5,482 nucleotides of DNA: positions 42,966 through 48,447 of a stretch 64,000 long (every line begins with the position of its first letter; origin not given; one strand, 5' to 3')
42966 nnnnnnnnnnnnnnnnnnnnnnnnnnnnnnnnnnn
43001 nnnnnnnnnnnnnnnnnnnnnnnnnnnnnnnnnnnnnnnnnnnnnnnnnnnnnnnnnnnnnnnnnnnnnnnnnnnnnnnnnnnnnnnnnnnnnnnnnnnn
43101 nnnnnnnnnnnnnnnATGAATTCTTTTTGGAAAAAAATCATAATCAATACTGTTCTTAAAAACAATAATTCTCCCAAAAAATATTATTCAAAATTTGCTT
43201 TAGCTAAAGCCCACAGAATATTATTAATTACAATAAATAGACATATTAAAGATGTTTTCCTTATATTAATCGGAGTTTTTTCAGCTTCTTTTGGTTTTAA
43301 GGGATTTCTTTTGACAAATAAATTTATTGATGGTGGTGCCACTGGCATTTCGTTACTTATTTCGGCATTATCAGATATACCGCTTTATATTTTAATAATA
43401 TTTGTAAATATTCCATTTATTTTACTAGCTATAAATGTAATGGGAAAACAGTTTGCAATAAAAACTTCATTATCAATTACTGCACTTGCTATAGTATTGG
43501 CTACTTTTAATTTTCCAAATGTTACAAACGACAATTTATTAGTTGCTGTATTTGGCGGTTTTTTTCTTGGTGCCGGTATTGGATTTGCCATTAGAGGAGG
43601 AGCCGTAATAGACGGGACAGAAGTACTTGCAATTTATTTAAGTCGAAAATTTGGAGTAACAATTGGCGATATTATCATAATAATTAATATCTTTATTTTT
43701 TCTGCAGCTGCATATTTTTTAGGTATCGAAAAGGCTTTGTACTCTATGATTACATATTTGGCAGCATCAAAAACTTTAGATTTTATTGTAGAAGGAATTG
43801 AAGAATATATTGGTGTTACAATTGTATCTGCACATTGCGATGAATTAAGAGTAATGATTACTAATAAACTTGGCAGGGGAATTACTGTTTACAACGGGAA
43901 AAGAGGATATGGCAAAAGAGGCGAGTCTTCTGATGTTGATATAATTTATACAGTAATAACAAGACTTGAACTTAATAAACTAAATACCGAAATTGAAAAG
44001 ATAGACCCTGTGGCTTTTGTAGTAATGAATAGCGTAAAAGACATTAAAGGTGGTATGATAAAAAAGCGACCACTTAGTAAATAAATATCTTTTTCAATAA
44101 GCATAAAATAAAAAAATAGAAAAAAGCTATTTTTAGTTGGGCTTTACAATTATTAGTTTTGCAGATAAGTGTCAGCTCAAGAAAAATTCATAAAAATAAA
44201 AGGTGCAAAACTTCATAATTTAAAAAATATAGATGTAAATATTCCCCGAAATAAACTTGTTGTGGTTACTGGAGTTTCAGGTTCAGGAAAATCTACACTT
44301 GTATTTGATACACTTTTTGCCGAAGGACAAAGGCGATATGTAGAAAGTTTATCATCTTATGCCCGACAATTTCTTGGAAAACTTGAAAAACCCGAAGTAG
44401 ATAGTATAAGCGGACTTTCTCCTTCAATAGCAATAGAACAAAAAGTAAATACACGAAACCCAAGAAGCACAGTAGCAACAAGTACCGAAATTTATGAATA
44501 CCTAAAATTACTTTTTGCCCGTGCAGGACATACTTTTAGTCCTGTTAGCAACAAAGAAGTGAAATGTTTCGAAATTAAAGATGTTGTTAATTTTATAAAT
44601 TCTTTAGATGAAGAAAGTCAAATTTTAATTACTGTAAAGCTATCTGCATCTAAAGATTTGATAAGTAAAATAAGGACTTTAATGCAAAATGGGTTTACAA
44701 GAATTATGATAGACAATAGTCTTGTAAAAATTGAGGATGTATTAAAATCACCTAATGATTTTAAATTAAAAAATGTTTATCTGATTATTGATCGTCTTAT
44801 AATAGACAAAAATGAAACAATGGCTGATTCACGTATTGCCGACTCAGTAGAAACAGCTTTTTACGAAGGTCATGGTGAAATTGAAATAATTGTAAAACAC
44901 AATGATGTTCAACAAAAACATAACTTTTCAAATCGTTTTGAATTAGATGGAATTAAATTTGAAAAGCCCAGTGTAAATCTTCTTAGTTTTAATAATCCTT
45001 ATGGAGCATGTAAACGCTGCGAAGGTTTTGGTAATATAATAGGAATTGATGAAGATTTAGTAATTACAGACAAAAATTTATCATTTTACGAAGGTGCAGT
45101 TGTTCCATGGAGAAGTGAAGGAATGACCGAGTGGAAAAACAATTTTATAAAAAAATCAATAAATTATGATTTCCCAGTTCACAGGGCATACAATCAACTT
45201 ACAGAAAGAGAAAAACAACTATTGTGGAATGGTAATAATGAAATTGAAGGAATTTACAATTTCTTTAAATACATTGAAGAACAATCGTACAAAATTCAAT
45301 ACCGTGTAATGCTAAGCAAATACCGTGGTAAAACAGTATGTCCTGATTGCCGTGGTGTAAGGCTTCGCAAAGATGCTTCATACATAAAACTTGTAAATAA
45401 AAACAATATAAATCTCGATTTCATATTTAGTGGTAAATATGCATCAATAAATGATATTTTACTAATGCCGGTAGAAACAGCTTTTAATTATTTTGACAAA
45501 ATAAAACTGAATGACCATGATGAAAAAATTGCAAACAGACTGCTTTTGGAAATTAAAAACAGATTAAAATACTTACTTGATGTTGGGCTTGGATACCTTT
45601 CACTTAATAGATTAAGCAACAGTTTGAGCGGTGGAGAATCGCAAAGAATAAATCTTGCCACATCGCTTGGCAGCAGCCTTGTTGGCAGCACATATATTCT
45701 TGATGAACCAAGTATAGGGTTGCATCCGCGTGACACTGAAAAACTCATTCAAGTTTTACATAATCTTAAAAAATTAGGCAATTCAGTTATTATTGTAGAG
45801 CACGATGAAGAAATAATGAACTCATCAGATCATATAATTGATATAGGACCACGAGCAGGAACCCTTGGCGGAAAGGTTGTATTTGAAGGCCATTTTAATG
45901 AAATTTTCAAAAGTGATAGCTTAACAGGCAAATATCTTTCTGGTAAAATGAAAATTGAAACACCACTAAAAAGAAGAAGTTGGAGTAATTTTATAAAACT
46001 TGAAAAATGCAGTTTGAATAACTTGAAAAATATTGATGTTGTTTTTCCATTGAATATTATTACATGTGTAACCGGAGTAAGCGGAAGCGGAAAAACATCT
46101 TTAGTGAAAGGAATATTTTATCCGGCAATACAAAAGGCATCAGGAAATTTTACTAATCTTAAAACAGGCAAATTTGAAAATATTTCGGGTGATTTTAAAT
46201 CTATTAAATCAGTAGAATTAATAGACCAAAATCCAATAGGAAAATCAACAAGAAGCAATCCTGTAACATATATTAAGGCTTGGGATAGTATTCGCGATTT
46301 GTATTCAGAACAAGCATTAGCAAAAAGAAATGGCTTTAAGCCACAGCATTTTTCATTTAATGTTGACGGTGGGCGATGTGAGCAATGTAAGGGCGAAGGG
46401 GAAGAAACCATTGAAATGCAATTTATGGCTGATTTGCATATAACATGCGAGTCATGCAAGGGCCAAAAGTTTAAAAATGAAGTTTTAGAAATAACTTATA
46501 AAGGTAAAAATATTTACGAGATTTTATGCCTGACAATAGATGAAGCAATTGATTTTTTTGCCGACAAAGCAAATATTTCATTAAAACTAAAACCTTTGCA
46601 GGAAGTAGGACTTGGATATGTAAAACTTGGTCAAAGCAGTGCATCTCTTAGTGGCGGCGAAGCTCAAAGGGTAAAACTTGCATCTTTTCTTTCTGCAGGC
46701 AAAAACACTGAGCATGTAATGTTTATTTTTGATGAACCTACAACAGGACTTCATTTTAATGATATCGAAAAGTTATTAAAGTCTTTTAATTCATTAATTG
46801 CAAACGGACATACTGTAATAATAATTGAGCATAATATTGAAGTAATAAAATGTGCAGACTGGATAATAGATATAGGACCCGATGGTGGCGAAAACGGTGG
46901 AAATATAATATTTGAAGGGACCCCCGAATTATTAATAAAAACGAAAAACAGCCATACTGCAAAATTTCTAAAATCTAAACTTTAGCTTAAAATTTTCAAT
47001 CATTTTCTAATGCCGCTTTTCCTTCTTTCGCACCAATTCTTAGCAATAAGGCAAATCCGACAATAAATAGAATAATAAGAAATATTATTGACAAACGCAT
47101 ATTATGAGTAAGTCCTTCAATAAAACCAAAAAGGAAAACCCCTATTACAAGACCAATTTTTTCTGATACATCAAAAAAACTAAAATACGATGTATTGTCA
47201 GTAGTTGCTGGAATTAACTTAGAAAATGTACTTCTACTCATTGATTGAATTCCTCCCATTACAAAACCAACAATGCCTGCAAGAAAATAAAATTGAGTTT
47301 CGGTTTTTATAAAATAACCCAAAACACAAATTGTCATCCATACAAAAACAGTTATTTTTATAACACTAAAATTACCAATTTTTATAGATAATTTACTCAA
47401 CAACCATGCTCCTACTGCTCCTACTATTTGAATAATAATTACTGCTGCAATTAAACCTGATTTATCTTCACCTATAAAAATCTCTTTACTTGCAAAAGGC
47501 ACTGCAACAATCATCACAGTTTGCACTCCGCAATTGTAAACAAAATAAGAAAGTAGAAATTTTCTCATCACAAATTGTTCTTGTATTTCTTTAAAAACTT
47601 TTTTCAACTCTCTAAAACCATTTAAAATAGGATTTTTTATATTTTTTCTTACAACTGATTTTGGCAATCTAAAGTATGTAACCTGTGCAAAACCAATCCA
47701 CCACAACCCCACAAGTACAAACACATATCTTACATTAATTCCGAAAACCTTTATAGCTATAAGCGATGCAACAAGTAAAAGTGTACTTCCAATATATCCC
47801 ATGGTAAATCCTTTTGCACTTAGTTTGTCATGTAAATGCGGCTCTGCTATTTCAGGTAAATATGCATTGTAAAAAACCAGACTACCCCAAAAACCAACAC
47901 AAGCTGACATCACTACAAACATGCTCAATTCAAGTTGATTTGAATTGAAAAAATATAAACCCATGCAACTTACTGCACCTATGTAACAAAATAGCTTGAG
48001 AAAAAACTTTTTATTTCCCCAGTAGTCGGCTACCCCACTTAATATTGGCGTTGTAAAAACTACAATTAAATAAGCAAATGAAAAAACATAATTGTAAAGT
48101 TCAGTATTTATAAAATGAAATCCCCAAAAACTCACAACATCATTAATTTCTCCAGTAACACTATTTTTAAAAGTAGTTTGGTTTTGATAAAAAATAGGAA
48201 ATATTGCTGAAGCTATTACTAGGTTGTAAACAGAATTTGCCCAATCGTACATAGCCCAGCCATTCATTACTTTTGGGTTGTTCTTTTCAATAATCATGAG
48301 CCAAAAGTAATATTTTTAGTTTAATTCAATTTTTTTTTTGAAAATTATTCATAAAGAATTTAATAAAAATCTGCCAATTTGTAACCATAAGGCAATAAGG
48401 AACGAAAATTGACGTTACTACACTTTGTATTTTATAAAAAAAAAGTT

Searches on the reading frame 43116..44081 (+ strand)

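Call 50: search_protein_families(library=pfam, proteins=[window:43116-44081:+], max_evalue=0.00001)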
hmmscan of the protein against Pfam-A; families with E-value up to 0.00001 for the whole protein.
window:43116-44081:+ (322 aa): 2 families
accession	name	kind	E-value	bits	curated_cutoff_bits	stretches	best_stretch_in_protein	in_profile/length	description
PF02588.21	YitT_membrane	-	3.1e-56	190.4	24.3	1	47-248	2-204/205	Uncharacterised 5xTM membrane BCR, YitT family COG1284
PF10035.14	DUF2179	-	3.1e-15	56.2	22.8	1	254-312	1-55/55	Uncharacterized protein conserved in bacteria (DUF2179)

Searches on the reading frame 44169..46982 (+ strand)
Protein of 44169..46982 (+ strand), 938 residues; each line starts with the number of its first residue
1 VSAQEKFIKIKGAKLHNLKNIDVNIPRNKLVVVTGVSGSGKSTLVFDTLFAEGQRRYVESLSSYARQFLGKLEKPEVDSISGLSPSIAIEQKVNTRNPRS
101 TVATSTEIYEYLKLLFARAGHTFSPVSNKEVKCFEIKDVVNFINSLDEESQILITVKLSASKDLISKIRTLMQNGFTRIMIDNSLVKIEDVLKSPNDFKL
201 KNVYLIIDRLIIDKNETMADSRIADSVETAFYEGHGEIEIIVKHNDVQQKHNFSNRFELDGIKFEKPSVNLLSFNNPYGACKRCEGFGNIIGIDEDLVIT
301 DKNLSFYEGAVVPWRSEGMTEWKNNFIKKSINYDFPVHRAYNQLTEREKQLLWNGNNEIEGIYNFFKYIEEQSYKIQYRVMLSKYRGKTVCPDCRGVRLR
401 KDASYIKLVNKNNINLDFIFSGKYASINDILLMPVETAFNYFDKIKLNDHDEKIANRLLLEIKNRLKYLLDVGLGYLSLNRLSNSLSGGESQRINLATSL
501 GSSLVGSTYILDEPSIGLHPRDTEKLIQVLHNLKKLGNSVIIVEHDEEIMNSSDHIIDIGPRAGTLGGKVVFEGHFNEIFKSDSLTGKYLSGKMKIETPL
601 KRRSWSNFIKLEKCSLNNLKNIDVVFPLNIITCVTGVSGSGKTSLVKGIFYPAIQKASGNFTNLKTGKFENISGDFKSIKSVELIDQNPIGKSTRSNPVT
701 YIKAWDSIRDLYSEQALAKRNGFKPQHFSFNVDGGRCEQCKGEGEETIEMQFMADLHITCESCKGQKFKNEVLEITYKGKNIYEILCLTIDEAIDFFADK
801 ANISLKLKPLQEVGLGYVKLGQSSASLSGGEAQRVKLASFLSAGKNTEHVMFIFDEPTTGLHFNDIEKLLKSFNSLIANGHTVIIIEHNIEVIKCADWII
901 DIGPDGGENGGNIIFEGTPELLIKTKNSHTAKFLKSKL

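Call 50: search_protein_families(library=pfam, proteins=[window:44169-46982:+], max_evalue=0.00001)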
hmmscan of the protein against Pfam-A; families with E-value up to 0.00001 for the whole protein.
window:44169-46982:+ (938 aa): 8 families
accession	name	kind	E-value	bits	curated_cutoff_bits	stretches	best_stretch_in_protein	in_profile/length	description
PF00005.33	ABC_tran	-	1.3e-17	65.1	25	0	751-859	79-137/137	ABC transporter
PF02463.25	SMC_N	-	3.5e-16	59.7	40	0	611-902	2-211/220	RecF/RecN/SMC N terminal domain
PF17760.6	UvrA_inter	-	6.6e-14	52.2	23.3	1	136-242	3-107/109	UvrA interaction domain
PF17755.6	UvrA_DNA-bind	-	9.2e-12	45.7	23.2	1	294-376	1-83/110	UvrA DNA-binding domain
PF13304.12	AAA_21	-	5e-11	43.7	27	0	482-550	234-303/304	AAA domain, putative AbiEii toxin, Type IV TA system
PF13191.12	AAA_16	-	2.6e-09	38.2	32.6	0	15-72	12-73/167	AAA ATPase domain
PF13555.12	AAA_29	-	3.3e-07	30.4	27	0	22-45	16-39/61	P-loop containing region of AAA domain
PF20703.3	nSTAND1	-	3.9e-06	27.2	27.1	0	26-54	31-59/379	Novel STAND NTPase 1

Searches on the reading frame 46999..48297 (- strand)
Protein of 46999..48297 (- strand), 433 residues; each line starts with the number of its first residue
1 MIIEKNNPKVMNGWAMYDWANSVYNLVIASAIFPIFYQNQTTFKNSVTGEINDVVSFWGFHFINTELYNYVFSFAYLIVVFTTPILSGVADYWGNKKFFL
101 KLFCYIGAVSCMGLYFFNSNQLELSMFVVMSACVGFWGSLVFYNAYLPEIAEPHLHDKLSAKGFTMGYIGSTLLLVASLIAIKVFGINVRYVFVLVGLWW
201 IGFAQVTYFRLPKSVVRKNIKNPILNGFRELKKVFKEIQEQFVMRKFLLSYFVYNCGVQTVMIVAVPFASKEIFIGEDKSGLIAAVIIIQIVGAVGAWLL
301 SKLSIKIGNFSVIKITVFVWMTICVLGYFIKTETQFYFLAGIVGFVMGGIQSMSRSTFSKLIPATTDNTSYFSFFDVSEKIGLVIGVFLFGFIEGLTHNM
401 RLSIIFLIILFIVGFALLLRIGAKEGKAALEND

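Call 50: search_protein_families(library=pfam, proteins=[window:46999-48297:-], max_evalue=0.00001)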
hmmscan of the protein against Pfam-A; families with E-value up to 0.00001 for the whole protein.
window:46999-48297:- (433 aa): 2 families
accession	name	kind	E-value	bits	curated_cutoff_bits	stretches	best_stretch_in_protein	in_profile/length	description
PF11700.14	ATG22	-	4.4e-71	240.5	24.1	1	8-428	3-479/482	Vacuole effluxer Atg22 like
PF07690.21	MFS_1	-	7.6e-17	61.7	33.4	2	52-363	28-324/347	Major Facilitator Superfamily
